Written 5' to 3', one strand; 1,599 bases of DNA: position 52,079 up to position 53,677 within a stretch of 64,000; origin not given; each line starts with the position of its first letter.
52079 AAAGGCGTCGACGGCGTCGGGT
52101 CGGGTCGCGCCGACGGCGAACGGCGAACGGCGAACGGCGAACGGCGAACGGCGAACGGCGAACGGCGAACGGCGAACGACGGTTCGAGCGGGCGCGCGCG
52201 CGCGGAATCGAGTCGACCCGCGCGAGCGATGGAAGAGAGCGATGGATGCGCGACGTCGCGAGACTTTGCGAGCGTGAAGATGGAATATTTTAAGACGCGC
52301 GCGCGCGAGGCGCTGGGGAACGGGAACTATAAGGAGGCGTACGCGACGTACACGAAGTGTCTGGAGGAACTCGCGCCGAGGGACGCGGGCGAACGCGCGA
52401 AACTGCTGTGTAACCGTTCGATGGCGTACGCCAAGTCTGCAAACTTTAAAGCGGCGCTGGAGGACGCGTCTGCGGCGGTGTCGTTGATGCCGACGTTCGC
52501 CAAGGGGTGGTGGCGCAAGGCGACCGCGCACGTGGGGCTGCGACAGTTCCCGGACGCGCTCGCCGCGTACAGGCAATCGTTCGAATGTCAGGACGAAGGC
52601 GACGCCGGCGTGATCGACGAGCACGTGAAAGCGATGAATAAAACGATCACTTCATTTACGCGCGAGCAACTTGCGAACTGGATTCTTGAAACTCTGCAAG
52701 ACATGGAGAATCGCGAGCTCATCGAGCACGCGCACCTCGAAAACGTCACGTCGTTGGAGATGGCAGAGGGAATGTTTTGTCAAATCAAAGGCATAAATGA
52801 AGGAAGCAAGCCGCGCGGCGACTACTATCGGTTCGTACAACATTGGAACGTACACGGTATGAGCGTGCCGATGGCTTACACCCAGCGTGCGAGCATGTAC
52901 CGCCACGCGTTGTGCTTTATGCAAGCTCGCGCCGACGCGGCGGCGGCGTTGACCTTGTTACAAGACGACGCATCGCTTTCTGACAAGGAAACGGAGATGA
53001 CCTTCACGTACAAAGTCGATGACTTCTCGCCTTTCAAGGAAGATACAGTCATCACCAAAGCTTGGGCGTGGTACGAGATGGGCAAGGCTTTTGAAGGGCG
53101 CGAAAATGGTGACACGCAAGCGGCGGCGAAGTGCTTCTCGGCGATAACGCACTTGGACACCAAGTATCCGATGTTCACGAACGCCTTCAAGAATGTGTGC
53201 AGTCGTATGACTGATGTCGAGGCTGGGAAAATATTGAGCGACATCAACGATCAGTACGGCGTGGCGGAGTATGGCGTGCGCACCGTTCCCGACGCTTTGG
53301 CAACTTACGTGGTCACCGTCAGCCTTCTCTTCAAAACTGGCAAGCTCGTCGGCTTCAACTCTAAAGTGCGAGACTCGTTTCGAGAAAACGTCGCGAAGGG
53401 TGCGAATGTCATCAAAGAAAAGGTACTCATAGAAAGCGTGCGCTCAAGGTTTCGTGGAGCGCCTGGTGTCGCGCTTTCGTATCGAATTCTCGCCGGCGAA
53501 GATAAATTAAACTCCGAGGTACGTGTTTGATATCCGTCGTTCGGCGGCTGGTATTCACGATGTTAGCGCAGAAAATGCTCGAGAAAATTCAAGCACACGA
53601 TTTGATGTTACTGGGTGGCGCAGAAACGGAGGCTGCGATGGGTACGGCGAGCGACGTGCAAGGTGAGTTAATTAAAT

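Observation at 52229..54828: TPR gene whose stop codon is bypassed by a splice into six micro-introns encoding a NudC-type CS domain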

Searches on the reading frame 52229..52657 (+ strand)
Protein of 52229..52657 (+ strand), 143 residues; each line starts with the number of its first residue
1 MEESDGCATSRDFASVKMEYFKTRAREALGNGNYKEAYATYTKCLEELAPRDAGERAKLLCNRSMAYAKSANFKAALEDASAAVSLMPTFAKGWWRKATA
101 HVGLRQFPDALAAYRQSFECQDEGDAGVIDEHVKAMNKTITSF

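Call 71: search_solved_structures(query=window:52229-52657:+, max_evalue=0.000001, show_alignments=4)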
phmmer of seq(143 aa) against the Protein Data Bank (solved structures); distinct sequences matched with E-value up to 0.000001: 21.
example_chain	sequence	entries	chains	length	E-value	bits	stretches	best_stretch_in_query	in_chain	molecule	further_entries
9qhb_A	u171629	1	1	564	8.5e-22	81.2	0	31-121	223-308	Engineered tetratricopeptide repeat protein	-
7kw7_E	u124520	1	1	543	1.8e-20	76.9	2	22-120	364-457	Stress-induced-phosphoprotein 1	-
9hb4_G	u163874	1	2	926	1.4e-19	74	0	21-111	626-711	Sperm-associated antigen 1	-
9qhc_A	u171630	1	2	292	7.1e-14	55.6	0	31-121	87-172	Engineered tetratricopeptide repeat protein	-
8bu0_A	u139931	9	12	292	1.1e-13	54.9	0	31-120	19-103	Consensus tetratricopeptide repeat protein | Crystal structure of an 8-repeat consensus TPR superhelix with Zinc. | Monomer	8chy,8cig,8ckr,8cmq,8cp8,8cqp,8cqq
2lni_A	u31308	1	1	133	1.1e-11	48.5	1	21-121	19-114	Stress-induced-phosphoprotein 1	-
6fo1_G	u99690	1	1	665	7.7e-11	45.8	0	27-111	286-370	RNA polymerase II-associated protein 3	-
7obe_A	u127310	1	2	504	6e-10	42.9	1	17-118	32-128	Isoform 2 of Serine/threonine-protein phosphatase 5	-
2vyi_A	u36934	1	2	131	7.6e-10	42.5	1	15-124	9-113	SGTA PROTEIN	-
5jjt_A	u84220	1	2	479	8.1e-10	42.4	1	17-118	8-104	Serine/threonine-protein phosphatase 5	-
1elw_A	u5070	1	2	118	1.2e-09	41.9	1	21-119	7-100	TPR1-DOMAIN OF HOP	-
6i57_A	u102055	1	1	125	3.9e-08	37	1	21-112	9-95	Sperm-associated antigen 1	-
2bug_A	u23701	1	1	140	6.9e-08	36.2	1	12-118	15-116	SERINE/THREONINE PROTEIN PHOSPHATASE 5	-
3sz7_A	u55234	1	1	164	8.7e-08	35.9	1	19-130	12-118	Hsc70 cochaperone (SGT)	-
4gco_A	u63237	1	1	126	1.1e-07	35.6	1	29-121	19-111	Protein STI-1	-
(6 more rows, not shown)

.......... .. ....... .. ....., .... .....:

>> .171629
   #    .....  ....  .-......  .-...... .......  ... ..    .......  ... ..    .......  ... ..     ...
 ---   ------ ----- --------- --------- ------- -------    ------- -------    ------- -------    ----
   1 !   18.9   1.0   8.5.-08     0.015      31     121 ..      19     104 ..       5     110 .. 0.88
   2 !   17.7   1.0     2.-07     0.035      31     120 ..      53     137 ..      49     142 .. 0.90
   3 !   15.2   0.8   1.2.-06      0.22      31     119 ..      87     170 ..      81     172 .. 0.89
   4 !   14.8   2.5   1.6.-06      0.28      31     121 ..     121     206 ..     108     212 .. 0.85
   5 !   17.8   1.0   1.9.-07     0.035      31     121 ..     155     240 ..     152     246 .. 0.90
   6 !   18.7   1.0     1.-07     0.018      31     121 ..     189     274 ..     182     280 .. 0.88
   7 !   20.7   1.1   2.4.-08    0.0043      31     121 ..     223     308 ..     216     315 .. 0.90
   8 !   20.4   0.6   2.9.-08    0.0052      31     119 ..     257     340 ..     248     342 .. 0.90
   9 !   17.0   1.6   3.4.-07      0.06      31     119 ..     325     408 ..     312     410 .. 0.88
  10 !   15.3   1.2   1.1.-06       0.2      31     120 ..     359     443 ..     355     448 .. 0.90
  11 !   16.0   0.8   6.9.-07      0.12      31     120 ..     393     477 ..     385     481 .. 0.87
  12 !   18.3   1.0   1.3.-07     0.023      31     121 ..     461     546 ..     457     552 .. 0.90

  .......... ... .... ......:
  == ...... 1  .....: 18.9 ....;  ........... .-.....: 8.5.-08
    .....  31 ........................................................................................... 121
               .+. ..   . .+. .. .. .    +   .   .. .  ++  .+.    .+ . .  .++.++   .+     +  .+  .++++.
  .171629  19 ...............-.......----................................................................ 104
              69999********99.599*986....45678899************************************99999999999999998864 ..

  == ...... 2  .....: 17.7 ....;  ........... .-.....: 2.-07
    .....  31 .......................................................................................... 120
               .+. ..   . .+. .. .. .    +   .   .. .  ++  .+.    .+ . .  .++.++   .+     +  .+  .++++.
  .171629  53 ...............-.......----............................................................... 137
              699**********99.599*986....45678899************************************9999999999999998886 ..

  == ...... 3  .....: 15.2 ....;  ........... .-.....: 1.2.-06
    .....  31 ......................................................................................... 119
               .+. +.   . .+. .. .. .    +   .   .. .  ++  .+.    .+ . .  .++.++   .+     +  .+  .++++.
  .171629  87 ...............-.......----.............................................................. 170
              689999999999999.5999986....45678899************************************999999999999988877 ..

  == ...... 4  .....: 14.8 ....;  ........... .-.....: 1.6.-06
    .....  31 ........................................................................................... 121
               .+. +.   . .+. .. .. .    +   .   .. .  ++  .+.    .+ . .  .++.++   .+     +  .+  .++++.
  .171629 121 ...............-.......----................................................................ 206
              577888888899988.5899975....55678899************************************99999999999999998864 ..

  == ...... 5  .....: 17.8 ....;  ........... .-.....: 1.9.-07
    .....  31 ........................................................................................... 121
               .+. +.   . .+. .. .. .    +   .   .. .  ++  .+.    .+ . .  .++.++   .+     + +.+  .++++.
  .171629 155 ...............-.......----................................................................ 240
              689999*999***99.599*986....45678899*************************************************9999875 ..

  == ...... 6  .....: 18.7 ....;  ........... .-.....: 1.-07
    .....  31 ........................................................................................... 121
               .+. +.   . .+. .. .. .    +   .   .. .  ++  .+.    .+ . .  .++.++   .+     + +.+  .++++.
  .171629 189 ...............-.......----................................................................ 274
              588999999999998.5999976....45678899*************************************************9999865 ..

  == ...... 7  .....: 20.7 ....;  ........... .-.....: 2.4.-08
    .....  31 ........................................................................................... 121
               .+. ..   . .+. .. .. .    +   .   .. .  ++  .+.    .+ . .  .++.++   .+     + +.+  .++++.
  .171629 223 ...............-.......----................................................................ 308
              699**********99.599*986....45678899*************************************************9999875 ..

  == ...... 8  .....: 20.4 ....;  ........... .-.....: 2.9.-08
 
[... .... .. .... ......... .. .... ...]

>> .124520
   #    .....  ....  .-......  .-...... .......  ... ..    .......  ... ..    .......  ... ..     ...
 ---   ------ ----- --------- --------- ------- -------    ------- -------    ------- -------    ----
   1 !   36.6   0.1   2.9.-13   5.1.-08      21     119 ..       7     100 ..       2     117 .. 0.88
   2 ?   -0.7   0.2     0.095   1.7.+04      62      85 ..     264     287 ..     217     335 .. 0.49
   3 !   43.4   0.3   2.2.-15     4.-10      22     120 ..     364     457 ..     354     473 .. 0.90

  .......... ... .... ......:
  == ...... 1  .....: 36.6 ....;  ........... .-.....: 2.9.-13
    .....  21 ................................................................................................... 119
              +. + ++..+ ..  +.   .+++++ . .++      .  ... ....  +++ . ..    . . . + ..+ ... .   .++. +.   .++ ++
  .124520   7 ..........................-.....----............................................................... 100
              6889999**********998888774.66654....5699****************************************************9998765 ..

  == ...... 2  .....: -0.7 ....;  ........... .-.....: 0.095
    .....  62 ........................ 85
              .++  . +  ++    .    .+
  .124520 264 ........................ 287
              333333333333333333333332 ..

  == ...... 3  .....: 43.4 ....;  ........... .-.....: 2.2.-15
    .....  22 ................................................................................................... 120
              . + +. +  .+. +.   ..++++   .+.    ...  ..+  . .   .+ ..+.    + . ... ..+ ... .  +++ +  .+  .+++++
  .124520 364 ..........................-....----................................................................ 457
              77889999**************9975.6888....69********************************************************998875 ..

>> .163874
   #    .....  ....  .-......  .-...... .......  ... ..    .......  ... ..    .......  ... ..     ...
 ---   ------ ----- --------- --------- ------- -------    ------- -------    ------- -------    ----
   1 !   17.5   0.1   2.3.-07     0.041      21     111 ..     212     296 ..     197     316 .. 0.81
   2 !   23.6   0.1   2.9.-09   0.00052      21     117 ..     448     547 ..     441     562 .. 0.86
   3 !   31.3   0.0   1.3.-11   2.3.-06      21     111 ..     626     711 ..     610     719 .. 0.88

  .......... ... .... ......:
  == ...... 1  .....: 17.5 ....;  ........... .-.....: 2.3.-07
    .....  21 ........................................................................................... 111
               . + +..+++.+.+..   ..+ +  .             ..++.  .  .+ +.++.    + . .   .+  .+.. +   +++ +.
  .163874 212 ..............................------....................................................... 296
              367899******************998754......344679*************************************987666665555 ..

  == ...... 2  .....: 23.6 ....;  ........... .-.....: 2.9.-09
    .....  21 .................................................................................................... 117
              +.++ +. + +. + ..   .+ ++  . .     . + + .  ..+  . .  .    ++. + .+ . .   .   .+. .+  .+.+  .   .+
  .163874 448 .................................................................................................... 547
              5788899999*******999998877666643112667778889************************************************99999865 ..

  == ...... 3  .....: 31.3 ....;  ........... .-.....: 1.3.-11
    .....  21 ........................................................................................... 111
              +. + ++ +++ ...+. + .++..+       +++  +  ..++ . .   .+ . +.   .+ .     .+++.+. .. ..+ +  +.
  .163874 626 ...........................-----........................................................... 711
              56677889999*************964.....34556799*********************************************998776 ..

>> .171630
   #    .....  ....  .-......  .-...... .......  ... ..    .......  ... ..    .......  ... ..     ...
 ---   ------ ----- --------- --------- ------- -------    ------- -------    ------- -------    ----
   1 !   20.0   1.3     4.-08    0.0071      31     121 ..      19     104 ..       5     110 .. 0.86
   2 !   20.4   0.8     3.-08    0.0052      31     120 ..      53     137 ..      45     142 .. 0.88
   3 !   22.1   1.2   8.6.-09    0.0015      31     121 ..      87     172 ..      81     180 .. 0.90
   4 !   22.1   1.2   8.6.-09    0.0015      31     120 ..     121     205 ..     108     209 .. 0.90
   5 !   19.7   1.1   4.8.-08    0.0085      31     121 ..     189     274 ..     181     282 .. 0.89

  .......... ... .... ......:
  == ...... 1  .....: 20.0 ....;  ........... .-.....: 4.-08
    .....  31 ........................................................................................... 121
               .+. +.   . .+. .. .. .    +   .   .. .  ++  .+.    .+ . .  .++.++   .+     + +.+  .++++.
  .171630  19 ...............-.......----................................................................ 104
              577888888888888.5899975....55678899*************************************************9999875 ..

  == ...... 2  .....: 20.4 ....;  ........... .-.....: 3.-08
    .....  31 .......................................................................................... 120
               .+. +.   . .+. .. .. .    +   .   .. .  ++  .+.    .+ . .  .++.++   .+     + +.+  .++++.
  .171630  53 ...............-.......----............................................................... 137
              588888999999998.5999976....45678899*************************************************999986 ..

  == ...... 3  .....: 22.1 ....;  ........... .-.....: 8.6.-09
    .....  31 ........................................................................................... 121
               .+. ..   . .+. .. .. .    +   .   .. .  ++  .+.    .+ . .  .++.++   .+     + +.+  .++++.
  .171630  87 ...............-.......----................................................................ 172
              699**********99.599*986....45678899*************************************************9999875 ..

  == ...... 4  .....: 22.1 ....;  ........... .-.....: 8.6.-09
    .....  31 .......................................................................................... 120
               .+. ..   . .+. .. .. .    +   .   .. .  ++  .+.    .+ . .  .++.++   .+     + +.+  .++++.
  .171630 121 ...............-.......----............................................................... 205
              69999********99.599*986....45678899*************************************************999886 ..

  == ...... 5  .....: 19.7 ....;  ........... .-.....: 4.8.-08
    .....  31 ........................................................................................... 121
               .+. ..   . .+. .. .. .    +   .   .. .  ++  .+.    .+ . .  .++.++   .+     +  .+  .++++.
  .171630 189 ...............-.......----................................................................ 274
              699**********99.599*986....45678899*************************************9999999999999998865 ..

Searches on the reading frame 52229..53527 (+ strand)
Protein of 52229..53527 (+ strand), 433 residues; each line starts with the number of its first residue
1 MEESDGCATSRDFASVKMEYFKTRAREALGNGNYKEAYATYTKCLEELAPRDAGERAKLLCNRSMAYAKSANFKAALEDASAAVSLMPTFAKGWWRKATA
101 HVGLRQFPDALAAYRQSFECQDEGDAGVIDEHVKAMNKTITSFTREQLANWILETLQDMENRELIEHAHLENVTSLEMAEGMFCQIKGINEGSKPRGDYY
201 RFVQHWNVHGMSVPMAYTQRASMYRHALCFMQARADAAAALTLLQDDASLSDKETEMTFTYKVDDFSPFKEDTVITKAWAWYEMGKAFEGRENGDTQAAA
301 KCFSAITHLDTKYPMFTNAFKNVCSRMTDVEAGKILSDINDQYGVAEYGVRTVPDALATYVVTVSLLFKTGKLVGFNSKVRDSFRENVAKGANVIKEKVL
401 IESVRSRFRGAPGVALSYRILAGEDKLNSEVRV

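Call 81: find_encoding_contigs(protein=window:52229-53527:+, flank=1000, max_places=6)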
Protein window:52229-53527:+ (433 aa): 24 contigs read that carry it; 6 places shown.
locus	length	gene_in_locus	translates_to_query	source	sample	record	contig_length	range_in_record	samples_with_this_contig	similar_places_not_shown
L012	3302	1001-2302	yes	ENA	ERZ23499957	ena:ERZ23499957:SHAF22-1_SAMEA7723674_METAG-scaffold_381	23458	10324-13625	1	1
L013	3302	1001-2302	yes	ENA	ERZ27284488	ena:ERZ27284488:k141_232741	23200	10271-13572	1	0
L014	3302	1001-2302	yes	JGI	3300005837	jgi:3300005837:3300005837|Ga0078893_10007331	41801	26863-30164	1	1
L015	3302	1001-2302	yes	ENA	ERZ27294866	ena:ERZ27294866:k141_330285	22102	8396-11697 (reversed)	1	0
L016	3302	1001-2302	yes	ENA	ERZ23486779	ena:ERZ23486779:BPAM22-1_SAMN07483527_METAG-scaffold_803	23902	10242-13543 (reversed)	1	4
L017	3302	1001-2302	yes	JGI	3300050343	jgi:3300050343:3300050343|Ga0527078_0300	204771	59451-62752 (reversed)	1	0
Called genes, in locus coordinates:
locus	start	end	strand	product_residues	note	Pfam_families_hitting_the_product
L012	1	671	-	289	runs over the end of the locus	-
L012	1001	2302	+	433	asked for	PF07719:TPR_2 (faint)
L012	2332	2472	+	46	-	-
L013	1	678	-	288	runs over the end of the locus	PF00397:WW, PF23517:WW_TCERG1 (faint), PF00397:WW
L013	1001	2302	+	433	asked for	PF07719:TPR_2 (faint)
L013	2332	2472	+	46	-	-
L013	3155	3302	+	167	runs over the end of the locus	-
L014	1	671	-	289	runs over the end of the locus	PF00397:WW, PF23517:WW_TCERG1 (faint), PF00397:WW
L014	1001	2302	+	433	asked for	PF07719:TPR_2 (faint)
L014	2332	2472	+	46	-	-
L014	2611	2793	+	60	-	-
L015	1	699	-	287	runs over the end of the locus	PF00397:WW, PF23517:WW_TCERG1 (faint), PF00397:WW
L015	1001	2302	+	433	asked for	PF07719:TPR_2 (faint)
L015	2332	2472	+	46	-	-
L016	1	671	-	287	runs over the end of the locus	PF00397:WW, PF23517:WW_TCERG1 (faint), PF00397:WW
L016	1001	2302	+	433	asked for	PF07719:TPR_2 (faint)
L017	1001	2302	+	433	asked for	PF07719:TPR_2 (faint)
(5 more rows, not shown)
